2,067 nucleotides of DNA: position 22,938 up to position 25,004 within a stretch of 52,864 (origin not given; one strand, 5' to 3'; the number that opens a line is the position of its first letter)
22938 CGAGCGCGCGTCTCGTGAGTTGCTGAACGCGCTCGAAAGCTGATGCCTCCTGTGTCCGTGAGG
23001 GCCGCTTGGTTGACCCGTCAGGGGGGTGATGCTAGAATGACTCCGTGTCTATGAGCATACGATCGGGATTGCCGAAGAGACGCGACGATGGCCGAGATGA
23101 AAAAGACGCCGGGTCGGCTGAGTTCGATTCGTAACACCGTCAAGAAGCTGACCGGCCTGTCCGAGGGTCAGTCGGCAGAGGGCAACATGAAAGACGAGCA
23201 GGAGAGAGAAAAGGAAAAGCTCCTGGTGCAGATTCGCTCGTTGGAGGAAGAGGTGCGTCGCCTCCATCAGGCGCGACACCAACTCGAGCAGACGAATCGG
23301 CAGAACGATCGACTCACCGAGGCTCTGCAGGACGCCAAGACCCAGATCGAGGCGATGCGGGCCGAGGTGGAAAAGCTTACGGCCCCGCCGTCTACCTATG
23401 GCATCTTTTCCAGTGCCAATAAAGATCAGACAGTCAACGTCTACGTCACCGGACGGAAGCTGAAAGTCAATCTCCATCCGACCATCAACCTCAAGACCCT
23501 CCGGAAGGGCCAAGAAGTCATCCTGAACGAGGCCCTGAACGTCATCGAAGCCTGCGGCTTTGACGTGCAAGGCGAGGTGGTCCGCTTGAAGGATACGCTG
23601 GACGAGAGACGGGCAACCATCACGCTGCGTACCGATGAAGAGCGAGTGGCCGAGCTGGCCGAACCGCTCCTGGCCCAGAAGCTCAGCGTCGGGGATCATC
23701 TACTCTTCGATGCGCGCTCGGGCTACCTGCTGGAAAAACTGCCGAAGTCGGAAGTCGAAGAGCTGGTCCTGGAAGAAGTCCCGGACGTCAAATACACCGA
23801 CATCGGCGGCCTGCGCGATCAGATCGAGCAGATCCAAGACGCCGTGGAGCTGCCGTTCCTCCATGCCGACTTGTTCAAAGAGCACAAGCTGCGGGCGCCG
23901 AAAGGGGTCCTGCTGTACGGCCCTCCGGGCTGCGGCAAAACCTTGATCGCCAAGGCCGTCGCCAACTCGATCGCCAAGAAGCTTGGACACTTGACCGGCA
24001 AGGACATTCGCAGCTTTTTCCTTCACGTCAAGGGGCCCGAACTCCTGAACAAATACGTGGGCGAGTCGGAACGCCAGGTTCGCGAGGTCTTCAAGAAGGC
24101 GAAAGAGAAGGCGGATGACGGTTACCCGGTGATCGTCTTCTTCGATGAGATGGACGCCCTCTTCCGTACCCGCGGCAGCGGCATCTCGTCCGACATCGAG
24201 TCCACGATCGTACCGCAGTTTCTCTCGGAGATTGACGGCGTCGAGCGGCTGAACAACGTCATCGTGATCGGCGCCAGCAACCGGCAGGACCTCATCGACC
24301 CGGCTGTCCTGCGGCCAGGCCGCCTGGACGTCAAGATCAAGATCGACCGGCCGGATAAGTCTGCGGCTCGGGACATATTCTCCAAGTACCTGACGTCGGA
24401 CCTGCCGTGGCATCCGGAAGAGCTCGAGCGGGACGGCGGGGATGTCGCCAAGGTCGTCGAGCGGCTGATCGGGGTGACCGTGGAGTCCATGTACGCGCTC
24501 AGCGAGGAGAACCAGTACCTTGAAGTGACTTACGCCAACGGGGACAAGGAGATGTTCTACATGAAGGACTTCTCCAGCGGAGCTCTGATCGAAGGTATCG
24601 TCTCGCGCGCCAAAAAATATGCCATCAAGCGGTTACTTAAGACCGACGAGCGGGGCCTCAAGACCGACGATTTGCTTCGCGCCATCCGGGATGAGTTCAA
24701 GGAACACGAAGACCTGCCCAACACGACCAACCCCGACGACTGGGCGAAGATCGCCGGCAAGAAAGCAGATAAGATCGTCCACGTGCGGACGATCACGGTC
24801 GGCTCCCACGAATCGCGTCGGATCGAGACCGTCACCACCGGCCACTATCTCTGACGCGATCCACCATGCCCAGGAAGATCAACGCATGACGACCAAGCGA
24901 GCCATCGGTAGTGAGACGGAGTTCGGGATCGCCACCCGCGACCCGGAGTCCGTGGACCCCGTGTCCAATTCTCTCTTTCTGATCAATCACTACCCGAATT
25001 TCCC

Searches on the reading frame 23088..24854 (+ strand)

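Call 51: search_protein_families(library=pfam, max_evalue=0.00001, proteins=[window:23088-24854:+])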
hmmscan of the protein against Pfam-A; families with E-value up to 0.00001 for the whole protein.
window:23088-24854:+ (588 aa): 5 families
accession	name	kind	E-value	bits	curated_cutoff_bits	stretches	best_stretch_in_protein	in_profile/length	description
PF00004.35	AAA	-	1e-38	133.2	21.2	1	274-420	1-130/131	ATPase family associated with various cellular activities (AAA)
PF17758.7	Prot_ATP_ID_OB_N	-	2e-21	75.9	23.4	1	103-163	1-62/62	Proteasomal ATPase OB N-terminal domain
PF16450.11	Prot_ATP_ID_OB_C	-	1.8e-15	57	23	1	164-219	1-56/56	Proteasomal ATPase OB C-terminal domain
PF13191.12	AAA_16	-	1.3e-06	29.4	32.6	0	260-337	13-96/167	AAA ATPase domain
PF06068.19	TIP49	-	4.3e-06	26.6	23.8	0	258-307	38-88/347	TIP49 P-loop domain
